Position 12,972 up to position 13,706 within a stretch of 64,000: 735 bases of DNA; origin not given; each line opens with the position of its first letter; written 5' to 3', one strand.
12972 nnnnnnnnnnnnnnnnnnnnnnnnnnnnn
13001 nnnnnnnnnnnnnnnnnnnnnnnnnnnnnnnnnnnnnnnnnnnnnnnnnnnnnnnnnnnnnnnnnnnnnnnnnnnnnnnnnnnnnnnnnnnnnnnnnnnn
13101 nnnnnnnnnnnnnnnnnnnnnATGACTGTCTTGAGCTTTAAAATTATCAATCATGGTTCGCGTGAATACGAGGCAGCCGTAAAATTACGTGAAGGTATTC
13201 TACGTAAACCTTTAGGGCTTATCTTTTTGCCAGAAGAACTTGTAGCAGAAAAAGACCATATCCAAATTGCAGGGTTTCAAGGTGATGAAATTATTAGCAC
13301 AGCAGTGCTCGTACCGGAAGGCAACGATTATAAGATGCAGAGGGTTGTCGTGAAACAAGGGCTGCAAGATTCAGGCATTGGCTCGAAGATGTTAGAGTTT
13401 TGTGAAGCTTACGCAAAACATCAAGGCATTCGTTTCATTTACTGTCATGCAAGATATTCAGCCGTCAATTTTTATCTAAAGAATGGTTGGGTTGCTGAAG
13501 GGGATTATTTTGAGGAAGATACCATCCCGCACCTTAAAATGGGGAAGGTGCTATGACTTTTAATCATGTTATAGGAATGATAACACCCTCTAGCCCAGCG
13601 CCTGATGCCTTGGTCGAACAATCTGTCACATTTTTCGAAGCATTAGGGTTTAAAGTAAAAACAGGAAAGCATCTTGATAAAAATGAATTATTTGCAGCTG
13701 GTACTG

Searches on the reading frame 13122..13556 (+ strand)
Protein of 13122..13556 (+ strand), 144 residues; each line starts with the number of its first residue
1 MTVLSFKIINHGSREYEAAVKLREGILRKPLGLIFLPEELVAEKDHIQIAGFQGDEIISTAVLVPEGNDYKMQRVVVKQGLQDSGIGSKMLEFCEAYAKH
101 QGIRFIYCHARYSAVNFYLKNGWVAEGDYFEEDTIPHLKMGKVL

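Call 3: search_protein_families(library=pfam, proteins=[window:13122-13556:+], max_evalue=0.01)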
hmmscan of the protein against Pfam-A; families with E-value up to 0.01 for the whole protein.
window:13122-13556:+ (144 aa): 3 families
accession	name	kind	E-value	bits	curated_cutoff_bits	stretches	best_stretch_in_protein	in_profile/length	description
PF13673.13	Acetyltransf_10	-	4e-12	46.7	23.6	1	48-143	33-127/128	Acetyltransferase (GNAT) domain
PF13508.13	Acetyltransf_7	-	1.5e-10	41.7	27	1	41-124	7-83/84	Acetyltransferase (GNAT) domain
PF00583.31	Acetyltransf_1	-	1.3e-09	38.8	20.7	1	45-123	32-116/116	Acetyltransferase (GNAT) family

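Call 7: search_protein_families(library=ncbifam, proteins=[window:13122-13556:+], max_evalue=0.01)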
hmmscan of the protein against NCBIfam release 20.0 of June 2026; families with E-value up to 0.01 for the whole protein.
window:13122-13556:+ (144 aa): 4 families
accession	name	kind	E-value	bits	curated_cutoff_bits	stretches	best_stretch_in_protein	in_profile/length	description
NF007644.0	PRK10314.1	equivalog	8.9e-08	32.1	171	1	40-142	44-148/153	GNAT family N-acetyltransferase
NF040501.1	resist_ArsN2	equivalog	0.00013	21.6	125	1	37-124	15-102/133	arsenic resistance N-acetyltransferase ArsN2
TIGR01575.1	rimI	equivalog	0.00055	20.1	86.4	1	52-123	37-112/132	ribosomal protein S18-alanine N-acetyltransferase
NF003641.0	PRK05279.1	equivalog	0.0081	15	344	1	56-125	344-414/441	amino-acid N-acetyltransferase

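Call 21: search_solved_structures(query=window:13122-13556:+, max_evalue=0.01, show_alignments=1)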
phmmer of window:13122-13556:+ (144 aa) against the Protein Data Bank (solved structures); distinct sequences matched with E-value up to 0.01: 7.
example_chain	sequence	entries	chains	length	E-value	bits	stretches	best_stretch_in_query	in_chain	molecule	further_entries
5jph_A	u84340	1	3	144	5.7e-08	36.2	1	41-143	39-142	Acetyltransferase SACOL1063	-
5jq4_A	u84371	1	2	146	6e-08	36.1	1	41-143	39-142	Acetyltransferase SACOL1063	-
5z6n_A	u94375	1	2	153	1.7e-07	34.7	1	45-142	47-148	Protein ElaA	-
2bsw_A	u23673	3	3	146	2.1e-07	34.4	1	20-142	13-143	GLYPHOSATE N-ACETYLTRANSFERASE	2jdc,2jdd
1q2y_A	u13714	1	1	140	7.3e-05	26.1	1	38-142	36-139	similar to hypothetical proteins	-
3efa_A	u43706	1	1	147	0.00058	23.2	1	15-142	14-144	Putative Acetyltransferase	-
2ae6_A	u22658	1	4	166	0.0028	21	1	63-132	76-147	acetyltransferase, GNAT family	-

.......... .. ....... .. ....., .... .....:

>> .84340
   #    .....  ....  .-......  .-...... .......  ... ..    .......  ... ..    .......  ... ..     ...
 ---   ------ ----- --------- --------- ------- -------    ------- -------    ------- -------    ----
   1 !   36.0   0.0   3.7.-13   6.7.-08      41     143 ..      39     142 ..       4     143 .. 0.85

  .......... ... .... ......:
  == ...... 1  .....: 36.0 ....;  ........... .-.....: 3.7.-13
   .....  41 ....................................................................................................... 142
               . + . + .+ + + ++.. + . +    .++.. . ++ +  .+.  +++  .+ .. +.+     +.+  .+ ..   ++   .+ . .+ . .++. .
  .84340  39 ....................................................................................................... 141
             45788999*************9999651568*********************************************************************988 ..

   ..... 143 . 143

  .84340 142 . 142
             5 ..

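Call 75: search_protein_families(library=padloc, proteins=[window:13122-13556:+], max_evalue=0.001)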
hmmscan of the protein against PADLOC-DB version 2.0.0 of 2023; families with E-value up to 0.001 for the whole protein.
window:13122-13556:+ (144 aa): 0 families

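Call 76: search_protein_families(library=phrogs, proteins=[window:13122-13556:+], max_evalue=0.001)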
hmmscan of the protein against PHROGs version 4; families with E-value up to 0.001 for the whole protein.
window:13122-13556:+ (144 aa): 2 families
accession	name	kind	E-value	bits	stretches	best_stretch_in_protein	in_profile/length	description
phrog_1249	-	other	2.3e-07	31.7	1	71-132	91-155/180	acetyltransferase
phrog_1758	-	other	0.00013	22.9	1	71-128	101-163/184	acetyltransferase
